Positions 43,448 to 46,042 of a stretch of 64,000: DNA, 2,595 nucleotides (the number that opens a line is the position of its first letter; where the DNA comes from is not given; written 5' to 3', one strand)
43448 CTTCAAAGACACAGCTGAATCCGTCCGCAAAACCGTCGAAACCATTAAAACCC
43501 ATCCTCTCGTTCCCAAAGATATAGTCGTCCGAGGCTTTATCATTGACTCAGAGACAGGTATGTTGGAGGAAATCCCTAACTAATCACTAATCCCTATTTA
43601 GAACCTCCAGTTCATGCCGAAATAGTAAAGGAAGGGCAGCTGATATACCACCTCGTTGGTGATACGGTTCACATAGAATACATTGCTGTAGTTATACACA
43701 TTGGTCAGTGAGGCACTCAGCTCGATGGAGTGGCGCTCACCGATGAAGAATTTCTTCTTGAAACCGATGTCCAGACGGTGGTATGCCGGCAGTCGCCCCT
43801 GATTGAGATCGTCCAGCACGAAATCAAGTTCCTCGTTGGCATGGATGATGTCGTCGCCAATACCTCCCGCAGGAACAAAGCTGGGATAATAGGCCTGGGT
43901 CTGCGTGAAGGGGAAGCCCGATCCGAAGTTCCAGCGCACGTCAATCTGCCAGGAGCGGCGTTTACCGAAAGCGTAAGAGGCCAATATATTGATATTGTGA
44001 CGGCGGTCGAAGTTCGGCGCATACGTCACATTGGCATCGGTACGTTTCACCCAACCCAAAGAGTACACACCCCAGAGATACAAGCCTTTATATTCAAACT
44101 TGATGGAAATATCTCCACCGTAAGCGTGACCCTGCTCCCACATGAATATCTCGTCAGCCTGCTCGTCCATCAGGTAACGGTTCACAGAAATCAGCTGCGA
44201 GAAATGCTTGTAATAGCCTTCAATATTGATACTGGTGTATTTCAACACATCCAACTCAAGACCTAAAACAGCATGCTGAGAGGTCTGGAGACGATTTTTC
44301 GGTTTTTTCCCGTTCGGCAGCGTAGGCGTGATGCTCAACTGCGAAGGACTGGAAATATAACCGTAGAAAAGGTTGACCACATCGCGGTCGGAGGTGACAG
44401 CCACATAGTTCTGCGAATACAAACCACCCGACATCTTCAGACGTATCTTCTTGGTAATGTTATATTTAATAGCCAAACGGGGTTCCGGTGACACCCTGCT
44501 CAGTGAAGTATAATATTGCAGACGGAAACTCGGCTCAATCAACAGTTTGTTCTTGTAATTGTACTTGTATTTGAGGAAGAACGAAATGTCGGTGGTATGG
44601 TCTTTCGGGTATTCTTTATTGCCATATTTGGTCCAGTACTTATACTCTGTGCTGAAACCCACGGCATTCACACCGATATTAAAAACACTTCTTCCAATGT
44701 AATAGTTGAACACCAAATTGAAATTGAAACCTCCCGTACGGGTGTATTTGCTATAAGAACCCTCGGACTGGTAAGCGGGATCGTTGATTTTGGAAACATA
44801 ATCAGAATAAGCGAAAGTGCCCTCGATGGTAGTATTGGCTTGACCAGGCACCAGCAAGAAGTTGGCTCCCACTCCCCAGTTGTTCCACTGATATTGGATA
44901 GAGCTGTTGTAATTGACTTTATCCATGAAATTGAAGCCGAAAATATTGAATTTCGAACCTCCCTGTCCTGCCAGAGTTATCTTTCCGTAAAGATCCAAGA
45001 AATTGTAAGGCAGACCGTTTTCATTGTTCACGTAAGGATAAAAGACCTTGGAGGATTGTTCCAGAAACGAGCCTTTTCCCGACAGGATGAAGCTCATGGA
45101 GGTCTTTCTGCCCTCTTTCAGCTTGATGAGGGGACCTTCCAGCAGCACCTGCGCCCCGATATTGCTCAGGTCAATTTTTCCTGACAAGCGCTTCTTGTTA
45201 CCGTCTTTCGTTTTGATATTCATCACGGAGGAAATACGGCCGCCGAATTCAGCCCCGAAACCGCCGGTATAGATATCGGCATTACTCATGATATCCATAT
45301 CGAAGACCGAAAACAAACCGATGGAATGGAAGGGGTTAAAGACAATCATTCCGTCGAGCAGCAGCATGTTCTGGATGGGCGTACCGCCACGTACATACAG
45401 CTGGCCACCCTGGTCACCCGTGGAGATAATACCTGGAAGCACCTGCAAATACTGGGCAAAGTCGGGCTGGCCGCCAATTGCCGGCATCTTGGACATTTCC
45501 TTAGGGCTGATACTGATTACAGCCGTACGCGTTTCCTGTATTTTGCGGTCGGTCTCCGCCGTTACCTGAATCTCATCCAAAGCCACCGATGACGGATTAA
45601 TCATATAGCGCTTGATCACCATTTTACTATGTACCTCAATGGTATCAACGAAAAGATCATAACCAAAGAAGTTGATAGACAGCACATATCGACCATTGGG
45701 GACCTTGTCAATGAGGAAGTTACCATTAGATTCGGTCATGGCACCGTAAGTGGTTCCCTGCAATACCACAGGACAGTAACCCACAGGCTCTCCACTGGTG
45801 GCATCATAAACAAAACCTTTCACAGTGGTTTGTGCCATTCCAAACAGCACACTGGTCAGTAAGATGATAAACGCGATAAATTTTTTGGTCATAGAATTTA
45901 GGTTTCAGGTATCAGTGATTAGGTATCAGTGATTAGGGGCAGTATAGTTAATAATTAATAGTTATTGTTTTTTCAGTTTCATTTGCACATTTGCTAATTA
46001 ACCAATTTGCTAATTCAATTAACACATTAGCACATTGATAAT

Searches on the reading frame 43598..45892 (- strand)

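Call 73: search_protein_families(library=pfam, proteins=[window:43598-45892:-], max_evalue=0.00001)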
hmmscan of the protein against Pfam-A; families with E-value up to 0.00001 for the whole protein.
window:43598-45892:- (764 aa): 3 families
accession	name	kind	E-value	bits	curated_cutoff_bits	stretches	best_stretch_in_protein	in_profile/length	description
PF13715.12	CarbopepD_reg_2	-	2.3e-14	53.6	32.2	1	24-110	1-88/88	CarboxypepD_reg-like domain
PF13620.12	CarboxypepD_reg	-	3.8e-11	43.6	32.3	1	23-88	1-70/82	Carboxypeptidase regulatory-like domain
PF07715.20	Plug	-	1.3e-07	32.5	23.9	1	118-219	2-102/107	TonB-dependent Receptor Plug Domain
